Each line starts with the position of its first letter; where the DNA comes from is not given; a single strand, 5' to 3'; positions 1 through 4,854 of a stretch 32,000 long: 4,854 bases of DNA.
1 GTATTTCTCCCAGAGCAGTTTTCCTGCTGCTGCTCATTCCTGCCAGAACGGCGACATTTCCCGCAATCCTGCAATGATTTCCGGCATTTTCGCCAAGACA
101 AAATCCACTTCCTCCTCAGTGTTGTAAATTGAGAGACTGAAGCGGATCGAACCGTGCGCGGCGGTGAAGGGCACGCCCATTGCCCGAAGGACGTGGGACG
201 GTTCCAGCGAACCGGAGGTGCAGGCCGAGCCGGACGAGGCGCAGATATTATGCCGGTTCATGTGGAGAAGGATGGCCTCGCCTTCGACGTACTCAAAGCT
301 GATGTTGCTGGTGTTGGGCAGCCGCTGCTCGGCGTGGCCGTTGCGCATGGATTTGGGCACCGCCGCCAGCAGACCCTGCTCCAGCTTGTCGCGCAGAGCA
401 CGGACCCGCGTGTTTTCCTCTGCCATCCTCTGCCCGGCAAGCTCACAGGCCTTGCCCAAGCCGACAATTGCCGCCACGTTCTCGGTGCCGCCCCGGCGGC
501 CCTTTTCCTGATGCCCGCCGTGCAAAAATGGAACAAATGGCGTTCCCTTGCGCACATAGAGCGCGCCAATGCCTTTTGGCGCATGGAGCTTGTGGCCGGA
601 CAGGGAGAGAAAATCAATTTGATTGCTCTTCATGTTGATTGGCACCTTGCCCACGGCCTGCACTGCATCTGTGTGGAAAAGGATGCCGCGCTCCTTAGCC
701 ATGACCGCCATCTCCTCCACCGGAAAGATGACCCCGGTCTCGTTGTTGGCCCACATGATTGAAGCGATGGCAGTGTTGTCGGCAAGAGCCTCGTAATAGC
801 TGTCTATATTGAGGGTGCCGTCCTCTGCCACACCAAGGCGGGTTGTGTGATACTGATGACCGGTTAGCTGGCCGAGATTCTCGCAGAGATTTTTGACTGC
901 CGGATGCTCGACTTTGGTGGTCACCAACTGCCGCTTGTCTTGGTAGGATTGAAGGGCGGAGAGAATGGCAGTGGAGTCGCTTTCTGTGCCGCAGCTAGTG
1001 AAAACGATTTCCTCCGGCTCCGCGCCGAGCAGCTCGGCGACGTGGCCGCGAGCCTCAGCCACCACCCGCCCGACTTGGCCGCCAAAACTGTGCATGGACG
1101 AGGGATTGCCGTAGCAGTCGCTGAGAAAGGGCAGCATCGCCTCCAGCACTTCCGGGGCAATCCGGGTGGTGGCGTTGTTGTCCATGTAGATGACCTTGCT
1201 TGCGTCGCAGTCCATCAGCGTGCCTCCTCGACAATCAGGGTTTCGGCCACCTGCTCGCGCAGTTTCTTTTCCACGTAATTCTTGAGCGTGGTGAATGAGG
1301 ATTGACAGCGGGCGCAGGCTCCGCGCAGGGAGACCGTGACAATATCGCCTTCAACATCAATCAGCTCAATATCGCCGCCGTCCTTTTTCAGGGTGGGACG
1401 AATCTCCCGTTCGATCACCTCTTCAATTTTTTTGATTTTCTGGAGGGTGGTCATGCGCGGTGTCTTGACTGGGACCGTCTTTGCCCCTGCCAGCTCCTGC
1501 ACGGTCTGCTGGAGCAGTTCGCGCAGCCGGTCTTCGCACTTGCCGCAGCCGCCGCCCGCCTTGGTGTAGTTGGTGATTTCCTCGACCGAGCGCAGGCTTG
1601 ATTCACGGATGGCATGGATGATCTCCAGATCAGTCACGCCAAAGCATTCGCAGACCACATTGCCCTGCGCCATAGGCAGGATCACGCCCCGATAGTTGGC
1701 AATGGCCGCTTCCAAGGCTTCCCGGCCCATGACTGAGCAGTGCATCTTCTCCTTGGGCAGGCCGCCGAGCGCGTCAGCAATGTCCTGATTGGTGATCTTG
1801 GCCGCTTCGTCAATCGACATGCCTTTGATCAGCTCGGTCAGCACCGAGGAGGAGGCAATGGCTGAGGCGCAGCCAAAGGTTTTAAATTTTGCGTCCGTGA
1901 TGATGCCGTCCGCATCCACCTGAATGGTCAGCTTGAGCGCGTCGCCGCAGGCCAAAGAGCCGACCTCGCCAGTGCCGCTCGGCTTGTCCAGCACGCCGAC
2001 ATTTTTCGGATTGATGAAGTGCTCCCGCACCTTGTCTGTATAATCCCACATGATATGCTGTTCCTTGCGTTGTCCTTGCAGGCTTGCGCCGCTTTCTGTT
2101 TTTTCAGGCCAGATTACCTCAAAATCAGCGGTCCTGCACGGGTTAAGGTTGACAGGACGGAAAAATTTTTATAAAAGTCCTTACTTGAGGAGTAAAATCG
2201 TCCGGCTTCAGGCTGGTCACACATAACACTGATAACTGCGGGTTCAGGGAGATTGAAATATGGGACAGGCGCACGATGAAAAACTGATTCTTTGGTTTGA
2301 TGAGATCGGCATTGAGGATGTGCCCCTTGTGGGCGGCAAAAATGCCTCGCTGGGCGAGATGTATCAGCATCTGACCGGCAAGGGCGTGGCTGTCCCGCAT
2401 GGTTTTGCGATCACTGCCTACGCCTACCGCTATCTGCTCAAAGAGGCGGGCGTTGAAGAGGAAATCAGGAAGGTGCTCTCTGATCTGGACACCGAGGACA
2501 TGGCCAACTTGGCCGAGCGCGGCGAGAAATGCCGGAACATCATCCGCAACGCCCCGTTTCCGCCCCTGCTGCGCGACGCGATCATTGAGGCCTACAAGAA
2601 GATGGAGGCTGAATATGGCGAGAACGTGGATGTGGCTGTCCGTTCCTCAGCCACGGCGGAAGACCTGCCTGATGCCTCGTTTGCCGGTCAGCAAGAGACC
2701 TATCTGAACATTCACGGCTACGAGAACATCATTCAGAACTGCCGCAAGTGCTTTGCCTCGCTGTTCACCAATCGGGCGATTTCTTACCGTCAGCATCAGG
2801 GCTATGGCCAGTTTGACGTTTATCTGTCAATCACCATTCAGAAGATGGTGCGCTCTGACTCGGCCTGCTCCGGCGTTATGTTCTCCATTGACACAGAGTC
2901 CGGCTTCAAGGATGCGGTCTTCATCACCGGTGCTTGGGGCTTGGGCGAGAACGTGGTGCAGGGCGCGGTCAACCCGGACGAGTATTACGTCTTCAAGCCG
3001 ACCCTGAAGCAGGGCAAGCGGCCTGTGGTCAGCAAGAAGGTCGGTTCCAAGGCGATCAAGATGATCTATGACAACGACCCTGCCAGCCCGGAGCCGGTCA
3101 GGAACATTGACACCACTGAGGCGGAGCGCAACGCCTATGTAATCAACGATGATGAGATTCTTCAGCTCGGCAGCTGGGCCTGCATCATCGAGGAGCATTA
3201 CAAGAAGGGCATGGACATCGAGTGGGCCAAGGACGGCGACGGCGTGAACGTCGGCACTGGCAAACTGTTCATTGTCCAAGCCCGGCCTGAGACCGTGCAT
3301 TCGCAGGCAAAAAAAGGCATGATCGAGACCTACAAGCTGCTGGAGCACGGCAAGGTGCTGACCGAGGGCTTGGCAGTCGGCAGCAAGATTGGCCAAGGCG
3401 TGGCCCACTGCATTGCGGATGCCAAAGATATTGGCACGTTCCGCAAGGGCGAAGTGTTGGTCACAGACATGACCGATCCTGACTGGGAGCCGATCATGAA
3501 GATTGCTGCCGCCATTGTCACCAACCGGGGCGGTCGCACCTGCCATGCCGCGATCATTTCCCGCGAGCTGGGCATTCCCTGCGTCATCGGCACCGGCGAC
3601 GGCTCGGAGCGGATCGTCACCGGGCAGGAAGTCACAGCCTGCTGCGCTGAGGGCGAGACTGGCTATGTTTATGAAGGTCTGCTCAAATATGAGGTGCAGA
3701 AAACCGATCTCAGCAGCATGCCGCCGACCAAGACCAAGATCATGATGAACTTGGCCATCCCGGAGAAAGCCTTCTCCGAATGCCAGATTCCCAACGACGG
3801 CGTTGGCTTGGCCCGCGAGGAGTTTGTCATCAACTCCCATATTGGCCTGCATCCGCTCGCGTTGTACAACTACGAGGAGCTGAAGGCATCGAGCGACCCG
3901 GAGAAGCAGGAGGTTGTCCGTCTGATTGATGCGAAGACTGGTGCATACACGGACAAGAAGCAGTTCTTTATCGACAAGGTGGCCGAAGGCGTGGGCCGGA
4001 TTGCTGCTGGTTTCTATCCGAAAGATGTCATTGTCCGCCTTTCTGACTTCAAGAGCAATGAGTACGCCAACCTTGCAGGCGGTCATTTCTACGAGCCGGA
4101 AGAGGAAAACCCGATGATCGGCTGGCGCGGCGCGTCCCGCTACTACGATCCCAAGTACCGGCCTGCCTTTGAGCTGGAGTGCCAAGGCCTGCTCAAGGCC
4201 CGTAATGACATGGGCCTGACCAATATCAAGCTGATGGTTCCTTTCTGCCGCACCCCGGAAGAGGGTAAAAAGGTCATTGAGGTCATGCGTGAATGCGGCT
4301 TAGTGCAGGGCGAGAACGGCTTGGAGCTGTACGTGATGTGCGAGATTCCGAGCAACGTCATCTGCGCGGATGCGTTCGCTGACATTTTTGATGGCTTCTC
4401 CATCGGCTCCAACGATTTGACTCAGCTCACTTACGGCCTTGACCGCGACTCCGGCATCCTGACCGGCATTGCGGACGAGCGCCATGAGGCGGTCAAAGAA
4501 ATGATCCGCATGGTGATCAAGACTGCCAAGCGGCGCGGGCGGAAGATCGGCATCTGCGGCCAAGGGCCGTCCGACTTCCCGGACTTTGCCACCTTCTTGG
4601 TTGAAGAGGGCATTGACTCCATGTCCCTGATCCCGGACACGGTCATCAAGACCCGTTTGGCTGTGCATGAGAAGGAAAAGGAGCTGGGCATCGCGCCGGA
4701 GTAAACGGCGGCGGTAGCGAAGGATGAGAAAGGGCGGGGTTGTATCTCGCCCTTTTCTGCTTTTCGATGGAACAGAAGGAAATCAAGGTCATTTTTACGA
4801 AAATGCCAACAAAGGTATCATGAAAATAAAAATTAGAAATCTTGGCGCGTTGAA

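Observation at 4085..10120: Three non-identical copies of the ppsA 3' end: footprint of serial integration at a ppsA-3' hotspot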

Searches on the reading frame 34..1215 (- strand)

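Call 10: search_protein_families(library=pfam, proteins=[window:34-1215:-], max_evalue=0.01)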
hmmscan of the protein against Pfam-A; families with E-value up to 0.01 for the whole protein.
window:34-1215:- (393 aa): 1 family
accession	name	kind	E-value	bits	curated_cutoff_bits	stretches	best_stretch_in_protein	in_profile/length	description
PF00266.25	Aminotran_5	-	9.4e-86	288.5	21.5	1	9-371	1-369/371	Aminotransferase class-V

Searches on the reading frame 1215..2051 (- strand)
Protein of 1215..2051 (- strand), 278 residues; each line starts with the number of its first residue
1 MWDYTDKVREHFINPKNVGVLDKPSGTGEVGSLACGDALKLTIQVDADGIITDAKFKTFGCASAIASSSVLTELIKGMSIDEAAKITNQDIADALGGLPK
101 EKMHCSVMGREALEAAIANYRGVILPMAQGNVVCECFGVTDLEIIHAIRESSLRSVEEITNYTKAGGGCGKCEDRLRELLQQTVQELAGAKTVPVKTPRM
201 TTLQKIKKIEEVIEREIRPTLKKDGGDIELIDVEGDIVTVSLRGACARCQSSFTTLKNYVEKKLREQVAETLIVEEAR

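Call 10: search_protein_families(library=pfam, proteins=[window:1215-2051:-], max_evalue=0.01)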
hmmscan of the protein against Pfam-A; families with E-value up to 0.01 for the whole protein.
window:1215-2051:- (278 aa): 3 families
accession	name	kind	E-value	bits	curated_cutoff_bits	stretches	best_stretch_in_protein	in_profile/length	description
PF01592.21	NifU_N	-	7.6e-51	172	22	1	4-122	2-122/127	NifU-like N terminal domain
PF01106.22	NifU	-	9.4e-26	90.2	27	1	209-275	1-67/67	NifU-like domain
PF04324.20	Fer2_BFD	-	1.4e-19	70.6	26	1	132-181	1-49/50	BFD-like [2Fe-2S] binding domain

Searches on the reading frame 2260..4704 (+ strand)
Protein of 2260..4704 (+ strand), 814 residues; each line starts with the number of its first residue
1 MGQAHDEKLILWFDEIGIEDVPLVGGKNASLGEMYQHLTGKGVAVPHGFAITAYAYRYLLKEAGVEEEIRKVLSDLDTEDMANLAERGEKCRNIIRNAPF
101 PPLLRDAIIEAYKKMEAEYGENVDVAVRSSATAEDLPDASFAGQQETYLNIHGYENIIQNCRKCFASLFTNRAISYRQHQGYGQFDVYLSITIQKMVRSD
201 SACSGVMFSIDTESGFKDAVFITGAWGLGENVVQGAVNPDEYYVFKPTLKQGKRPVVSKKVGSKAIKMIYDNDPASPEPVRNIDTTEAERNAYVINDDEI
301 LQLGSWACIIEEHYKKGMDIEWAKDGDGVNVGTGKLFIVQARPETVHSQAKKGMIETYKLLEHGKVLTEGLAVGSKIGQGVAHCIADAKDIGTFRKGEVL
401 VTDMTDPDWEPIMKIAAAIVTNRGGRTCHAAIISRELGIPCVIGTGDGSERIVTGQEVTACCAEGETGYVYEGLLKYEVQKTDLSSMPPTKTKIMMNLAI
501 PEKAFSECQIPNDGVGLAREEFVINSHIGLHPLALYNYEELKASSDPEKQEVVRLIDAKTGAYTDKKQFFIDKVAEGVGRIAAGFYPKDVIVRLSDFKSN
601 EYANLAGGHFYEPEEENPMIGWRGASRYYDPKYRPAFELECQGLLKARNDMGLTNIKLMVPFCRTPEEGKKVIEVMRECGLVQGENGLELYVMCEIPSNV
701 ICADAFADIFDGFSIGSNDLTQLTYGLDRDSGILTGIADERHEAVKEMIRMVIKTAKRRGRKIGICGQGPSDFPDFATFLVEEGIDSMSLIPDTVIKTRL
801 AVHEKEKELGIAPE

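Call 10: search_protein_families(library=pfam, proteins=[window:2260-4704:+], max_evalue=0.01)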
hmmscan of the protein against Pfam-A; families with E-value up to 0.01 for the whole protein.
window:2260-4704:+ (814 aa): 3 families
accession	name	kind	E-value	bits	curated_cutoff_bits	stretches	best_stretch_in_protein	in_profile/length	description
PF01326.24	PPDK_N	-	6.9e-120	400.7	27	1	22-355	2-320/328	Pyruvate phosphate dikinase, AMP/ATP-binding domain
PF02896.24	PEP-utilizers_C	-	6e-57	193.5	22.8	1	487-804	15-290/293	PEP-utilising enzyme, PEP-binding domain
PF00391.29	PEP-utilizers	-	3.3e-24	84.7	23.1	1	394-465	1-72/72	PEP-utilising enzyme, mobile domain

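Call 12: find_related_loci(query=window:2260-4704:+, collection=genome_contigs, flank=10000)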
Query window:2260-4704:+ (814 aa) in genome_contigs; peptide patterns used: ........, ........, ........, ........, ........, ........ (x = any residue, [..] = any of these).
600 stretches matched a pattern (row limit reached: there are more); 588 encode a relative of the query (tblastn E <= 1e-3); the best 80 are kept; 80 distinct loci.
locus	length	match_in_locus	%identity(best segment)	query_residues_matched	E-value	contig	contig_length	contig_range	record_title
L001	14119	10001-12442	93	1-814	0e+0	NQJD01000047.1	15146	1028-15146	MAG: Candidatus Electronema aureum isolate GS Contig147, whole genome shotgun sequence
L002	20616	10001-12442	89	1-814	0e+0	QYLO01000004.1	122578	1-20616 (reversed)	MAG: Candidatus Electrothrix gigas isolate AU1_5 NODE_4_length_122578_cov_78.603, whole genome shotgun sequence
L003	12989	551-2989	90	1-813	0e+0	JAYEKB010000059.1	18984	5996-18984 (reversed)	MAG: Thermodesulfobacteriota bacterium isolate MAG148 MAG148_59, whole genome shotgun sequence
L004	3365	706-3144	89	1-813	0e+0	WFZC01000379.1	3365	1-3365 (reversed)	MAG: Desulfobulbaceae bacterium isolate S143_11 k151_85004, whole genome shotgun sequence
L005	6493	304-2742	89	1-813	0e+0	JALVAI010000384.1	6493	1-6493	MAG: Desulfobulbaceae bacterium isolate 132-544_metabat2_scaf2bin.068 132-544_scaffold_5388_c1, whole genome shotgun seq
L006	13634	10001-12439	89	1-813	0e+0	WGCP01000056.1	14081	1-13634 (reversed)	MAG: Desulfobulbaceae bacterium isolate S145_10 k151_125139, whole genome shotgun sequence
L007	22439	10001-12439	87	1-813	0e+0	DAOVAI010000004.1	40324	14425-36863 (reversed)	MAG TPA_asm: Pseudomonadota bacterium isolate CSMAG_975 CSMAG_975_k141_214944_length_40324_cov_9.7441, whole genome shot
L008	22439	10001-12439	87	1-813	0e+0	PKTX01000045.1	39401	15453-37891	MAG: Desulfobulbaceae bacterium isolate BM506 sc_1233, whole genome shotgun sequence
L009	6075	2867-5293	87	5-813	0e+0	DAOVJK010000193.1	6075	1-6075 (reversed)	MAG TPA_asm: Pseudomonadota bacterium isolate CSMAG_1391 CSMAG_1391_k141_3628317_length_6075_cov_10.8652, whole genome s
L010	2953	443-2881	85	1-813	0e+0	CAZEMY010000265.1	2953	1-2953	MAG TPA_asm: uncultured Desulfobulbaceae bacterium isolate SRP345593_co1_94 genome assembly, contig: NODE_33109_length_2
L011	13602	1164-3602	84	1-813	0e+0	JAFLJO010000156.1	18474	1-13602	MAG: Desulfocapsa sp. isolate MC-01 c_000001280141, whole genome shotgun sequence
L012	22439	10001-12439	84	1-813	0e+0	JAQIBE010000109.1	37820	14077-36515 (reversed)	MAG: Desulfobulbaceae bacterium isolate GH16 k119_493267, whole genome shotgun sequence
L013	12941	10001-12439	82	1-813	0e+0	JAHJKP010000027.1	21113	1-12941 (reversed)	MAG: Proteobacteria bacterium isolate Modern_marine_rock_biofilm.mb.87 Modern_marine_rock.mb.87_k141_438236, whole genom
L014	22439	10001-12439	82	1-813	0e+0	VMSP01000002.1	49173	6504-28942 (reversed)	MAG: Desulfocapsa sp. isolate N3_15 k141_130529, whole genome shotgun sequence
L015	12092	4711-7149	82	1-813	0e+0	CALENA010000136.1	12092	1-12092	MAG TPA_asm: uncultured Desulfobulbaceae bacterium isolate ERR2206774_bin.160_CONCOCT_v1.1_MAG genome assembly, contig:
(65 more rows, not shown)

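Call 18: find_encoding_contigs(protein=window:2260-4704:+, flank=10000, max_places=10)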
Protein window:2260-4704:+ (814 aa): no gene with exactly this product is on record in the collection.

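Call 46: search_protein_families(library=pfam, proteins=[L001:12511-13143:+], max_evalue=0.01)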
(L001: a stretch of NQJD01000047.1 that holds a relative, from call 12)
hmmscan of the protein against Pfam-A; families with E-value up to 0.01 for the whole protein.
L001:12511-13143:+ (210 aa): 0 families

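Call 79: search_protein_families(library=padloc, proteins=[L001:12511-13143:+], max_evalue=0.001)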
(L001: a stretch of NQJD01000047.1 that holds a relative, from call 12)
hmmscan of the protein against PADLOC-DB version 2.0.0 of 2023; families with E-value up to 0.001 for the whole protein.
L001:12511-13143:+ (210 aa): 0 families
